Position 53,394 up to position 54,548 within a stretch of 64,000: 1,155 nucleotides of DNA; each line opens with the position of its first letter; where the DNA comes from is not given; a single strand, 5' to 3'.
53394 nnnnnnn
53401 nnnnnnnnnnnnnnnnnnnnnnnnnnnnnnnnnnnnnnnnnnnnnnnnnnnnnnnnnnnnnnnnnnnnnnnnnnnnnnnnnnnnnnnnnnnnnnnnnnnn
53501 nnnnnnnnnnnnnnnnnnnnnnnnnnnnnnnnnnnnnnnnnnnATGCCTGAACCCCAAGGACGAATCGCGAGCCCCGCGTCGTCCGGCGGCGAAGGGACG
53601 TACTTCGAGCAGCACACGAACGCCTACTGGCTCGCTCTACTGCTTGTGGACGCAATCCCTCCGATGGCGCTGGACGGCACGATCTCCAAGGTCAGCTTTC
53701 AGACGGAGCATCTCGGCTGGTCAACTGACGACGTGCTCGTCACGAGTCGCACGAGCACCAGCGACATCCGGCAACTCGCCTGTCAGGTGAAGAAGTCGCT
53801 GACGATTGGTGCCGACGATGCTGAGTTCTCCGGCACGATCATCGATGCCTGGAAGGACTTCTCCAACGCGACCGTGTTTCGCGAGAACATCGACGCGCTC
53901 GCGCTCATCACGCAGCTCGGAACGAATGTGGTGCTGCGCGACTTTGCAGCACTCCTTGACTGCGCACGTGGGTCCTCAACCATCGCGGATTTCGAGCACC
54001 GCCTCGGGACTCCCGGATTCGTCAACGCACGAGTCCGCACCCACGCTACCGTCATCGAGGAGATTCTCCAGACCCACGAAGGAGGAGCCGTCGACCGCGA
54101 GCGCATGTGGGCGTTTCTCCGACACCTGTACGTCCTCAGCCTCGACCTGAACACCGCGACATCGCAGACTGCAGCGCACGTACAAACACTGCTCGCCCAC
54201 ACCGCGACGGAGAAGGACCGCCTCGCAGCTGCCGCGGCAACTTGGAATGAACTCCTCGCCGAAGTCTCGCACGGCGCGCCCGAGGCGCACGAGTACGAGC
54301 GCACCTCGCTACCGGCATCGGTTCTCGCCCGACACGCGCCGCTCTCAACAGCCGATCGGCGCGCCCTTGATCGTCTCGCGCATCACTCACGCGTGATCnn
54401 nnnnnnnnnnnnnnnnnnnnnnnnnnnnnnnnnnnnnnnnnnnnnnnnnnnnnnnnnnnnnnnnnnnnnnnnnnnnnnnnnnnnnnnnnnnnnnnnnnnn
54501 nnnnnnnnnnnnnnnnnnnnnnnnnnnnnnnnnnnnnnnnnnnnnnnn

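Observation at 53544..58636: A roughly 1700-aa NACHT/STAND-like NTPase with a nuclease-like N-terminus and long helical C-terminus (candidate antiphage sensor), interrupted by a frameshift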

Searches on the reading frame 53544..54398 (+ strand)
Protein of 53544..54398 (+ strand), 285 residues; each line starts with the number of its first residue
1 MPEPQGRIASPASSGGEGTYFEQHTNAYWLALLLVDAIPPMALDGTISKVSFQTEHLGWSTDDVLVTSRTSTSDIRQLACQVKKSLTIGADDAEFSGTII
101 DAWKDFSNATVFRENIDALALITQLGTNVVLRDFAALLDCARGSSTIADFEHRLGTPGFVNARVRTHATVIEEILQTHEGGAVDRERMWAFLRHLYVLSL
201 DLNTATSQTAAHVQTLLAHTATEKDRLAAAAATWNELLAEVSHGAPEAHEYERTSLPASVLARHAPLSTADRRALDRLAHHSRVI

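Call 27: search_protein_representatives(protein=window:53544-54398:+)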
Query: 285 residues. Proteins with E-value up to 0.001 (for the whole library): 1521; up to 1e-10: 820; up to 1e-30: 142. The best 150 are listed.
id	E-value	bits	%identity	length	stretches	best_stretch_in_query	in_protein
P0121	1.0e-93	330.2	57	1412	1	7-285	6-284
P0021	2.3e-87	309.4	55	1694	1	7-285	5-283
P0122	5.7e-75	268.7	47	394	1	6-284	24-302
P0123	6.1e-75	268.6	48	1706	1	6-285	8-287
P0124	2.2e-74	266.8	49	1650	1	5-283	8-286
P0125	1.2e-71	257.8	46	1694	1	9-285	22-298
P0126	9.5e-71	254.9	45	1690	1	4-284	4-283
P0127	3.0e-70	253.3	46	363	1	7-282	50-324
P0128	2.6e-69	250.2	45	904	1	3-283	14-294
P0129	2.8e-69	250.1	45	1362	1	8-284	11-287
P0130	3.0e-68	246.7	46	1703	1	3-284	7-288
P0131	3.1e-68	246.6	45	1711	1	4-284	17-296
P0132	3.2e-68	246.6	44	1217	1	8-285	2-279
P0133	1.3e-66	241.3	48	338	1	7-249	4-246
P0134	5.6e-66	239.3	45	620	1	2-285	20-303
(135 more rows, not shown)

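Call 31: search_solved_structures(query=A1, max_evalue=10, show_alignments=3)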
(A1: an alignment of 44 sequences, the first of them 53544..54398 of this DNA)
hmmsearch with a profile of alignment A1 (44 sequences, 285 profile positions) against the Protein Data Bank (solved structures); distinct sequences matched with E-value up to 10: 2.
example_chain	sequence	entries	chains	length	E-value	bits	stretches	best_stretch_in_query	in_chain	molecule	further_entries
5zyp_A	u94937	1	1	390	0.1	15.1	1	76-158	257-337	RNA polymerase-associated protein CTR9,RNA polymerase II-associated protein 1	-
5im6_U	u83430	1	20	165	0.67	12.3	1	5-38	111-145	Designed self-assembling icosahedral cage I32-28 dimeric subunit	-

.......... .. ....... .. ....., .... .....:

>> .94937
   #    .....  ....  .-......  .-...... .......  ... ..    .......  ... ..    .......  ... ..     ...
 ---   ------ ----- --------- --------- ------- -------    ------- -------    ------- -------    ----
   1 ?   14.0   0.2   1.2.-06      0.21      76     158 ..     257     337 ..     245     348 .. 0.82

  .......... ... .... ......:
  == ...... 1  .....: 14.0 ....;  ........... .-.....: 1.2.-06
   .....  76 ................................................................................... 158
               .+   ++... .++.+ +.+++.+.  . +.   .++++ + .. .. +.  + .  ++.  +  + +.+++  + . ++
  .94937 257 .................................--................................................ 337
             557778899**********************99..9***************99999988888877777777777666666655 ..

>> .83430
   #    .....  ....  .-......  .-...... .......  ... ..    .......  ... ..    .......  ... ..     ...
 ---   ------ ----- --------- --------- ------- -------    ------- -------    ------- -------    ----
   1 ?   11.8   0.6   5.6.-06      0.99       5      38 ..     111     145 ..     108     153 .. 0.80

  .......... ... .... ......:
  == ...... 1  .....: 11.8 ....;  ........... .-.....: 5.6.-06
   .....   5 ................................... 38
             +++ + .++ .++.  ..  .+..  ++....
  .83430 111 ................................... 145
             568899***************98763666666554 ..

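Call 32: search_protein_families(library=pfam, alignment_id=A1, max_evalue=1)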
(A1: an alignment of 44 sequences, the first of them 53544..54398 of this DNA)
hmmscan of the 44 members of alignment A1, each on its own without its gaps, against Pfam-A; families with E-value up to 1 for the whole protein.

A. member 1, window:53544-54398:+ (285 aa): 1 family
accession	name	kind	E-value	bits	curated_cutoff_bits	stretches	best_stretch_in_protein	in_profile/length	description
PF22524.2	Nlrc4-like_WHD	-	0.19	11.8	27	1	41-68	12-40/56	Nlrc4-like, winged helix domain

B. families by the number of members that match (of 44 scanned): 10 families
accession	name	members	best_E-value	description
PF08569.17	Mo25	1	0.036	Mo25-like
PF04963.19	Sigma54_CBD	1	0.077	Sigma-54 factor, core binding domain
PF02097.20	Filo_VP35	1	0.088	Filoviridae VP35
PF00536.37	SAM_1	1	0.098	SAM domain (Sterile alpha motif)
PF07409.17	GP46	1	0.11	Phage protein GP46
PF20964.2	DnaX_C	1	0.14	DNA polymerase III subunit tau, C-terminal domain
PF22524.2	Nlrc4-like_WHD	1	0.19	Nlrc4-like, winged helix domain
PF13077.11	DUF3909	1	0.19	Protein of unknown function (DUF3909)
PF25568.1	AAA_lid_At3g28540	1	0.22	At3g28540-like, AAA+ ATPase lid domain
PF15080.11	DUF4547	1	0.23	Domain of unknown function (DUF4547)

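Call 34: predict_structure(alignment_id=A1)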
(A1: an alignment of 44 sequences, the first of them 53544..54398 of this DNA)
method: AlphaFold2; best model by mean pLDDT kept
length: 285 residues; sequences in the alignment: 44
mean_pLDDT: 91.1   pTM: 0.87
mean pLDDT of the five models: 91.1, 90.7, 90.1, 89.4, 88.2
residues with pLDDT >= 90: 226; 70-90: 37; 50-70: 13; < 50: 9
segments of 3 or more residues with pLDDT < 50: 7-11
pLDDT, mean of each block of 10 residues (from residue 1): 49 67 97 95 92 97 97 95 93 97 98 96 81 94 97 96 96 98 98 96 93 96 97 98 91 98 89 74 65
secondary structure, 60 per line:
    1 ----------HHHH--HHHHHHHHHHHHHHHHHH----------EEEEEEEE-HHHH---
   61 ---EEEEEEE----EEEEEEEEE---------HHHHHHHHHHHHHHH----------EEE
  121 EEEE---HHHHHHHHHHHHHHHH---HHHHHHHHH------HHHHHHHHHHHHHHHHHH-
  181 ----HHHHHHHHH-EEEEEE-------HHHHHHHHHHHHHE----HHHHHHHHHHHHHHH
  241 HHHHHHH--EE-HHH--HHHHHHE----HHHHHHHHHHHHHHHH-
elements in order: H11-14 H17-34 E45-52 H54-57 E64-70 E75-83 H93-107 E118-124 H128-143 H147-155 H162-179 H185-193 E195-200 H208-220 H226-247 H258-263 H269-284

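Call 38: fold_search(model_id=the predicted structure, library=pdb)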
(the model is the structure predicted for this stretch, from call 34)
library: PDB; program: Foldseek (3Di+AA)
matches with E <= 10: 368; with E <= 0.001: 15
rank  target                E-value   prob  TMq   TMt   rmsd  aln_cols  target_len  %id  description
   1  9hr5_A                5.3e-06  1.00  0.49  0.38   6.1       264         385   11  Salmonella enterica Lamassu LmuA nuclease tetramer bound to DNA duplex (released 2025-10-01)
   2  9hr5_C                8.5e-06  1.00  0.48  0.37   6.1       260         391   12  Salmonella enterica Lamassu LmuA nuclease tetramer bound to DNA duplex (released 2025-10-01)
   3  6vm5                  3.9e-05  1.00  0.45  0.32   6.3       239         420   15  Structure of Moraxella osloensis Cap4 SAVED/CARF-domain containing receptor (released 2020-06-17)
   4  6wam_F                7.0e-05  1.00  0.44  0.32  10.4       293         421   12  Structure of Acinetobacter baumannii Cap4 SAVED/CARF-domain containing receptor (released 2020-06-17)
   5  6wam_E                2.0e-04  1.00  0.45  0.32   9.7       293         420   13  Structure of Acinetobacter baumannii Cap4 SAVED/CARF-domain containing receptor (released 2020-06-17)
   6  8dgc_A                2.1e-04  1.00  0.52  0.09   6.2       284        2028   11  Avs3 bound to phage PhiV-1 terminase (released 2022-08-03)
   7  6wan_F                2.2e-04  1.00  0.44  0.32   6.6       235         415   13  Structure of Acinetobacter baumannii Cap4 SAVED/CARF-domain containing receptor with the cyclic trinucleotide 3'3'3'-c (released 2020-06-17)
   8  6vm6_A                2.2e-04  1.00  0.45  0.31   6.7       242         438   13  Structure of Acinetobacter baumannii Cap4 SAVED/CARF-domain containing receptor with the cyclic trinucleotide 2'3'3'-c (released 2020-06-17)
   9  6wam_A                2.5e-04  1.00  0.44  0.30   6.7       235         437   13  Structure of Acinetobacter baumannii Cap4 SAVED/CARF-domain containing receptor (released 2020-06-17)
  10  6vm6_E                2.7e-04  1.00  0.45  0.31  10.1       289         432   12  Structure of Acinetobacter baumannii Cap4 SAVED/CARF-domain containing receptor with the cyclic trinucleotide 2'3'3'-c (released 2020-06-17)
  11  6wan_D                3.0e-04  1.00  0.44  0.30   9.7       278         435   12  Structure of Acinetobacter baumannii Cap4 SAVED/CARF-domain containing receptor with the cyclic trinucleotide 3'3'3'-c (released 2020-06-17)
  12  6vm6_C                3.0e-04  1.00  0.44  0.30  10.0       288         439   13  Structure of Acinetobacter baumannii Cap4 SAVED/CARF-domain containing receptor with the cyclic trinucleotide 2'3'3'-c (released 2020-06-17)
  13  6vm6_F                3.6e-04  1.00  0.44  0.30   6.6       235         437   14  Structure of Acinetobacter baumannii Cap4 SAVED/CARF-domain containing receptor with the cyclic trinucleotide 2'3'3'-c (released 2020-06-17)
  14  6vm6_B                4.3e-04  1.00  0.44  0.30  10.1       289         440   13  Structure of Acinetobacter baumannii Cap4 SAVED/CARF-domain containing receptor with the cyclic trinucleotide 2'3'3'-c (released 2020-06-17)
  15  6wam_B                5.4e-04  1.00  0.44  0.31  10.0       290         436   13  Structure of Acinetobacter baumannii Cap4 SAVED/CARF-domain containing receptor (released 2020-06-17)
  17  9hr5_B                5.3e-03  0.97  0.30  0.26   7.2       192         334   11  Salmonella enterica Lamassu LmuA nuclease tetramer bound to DNA duplex (released 2025-10-01)
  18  8dgc_B                2.0e-02  0.92  0.41  0.08   7.3       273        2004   12  Avs3 bound to phage PhiV-1 terminase (released 2022-08-03)
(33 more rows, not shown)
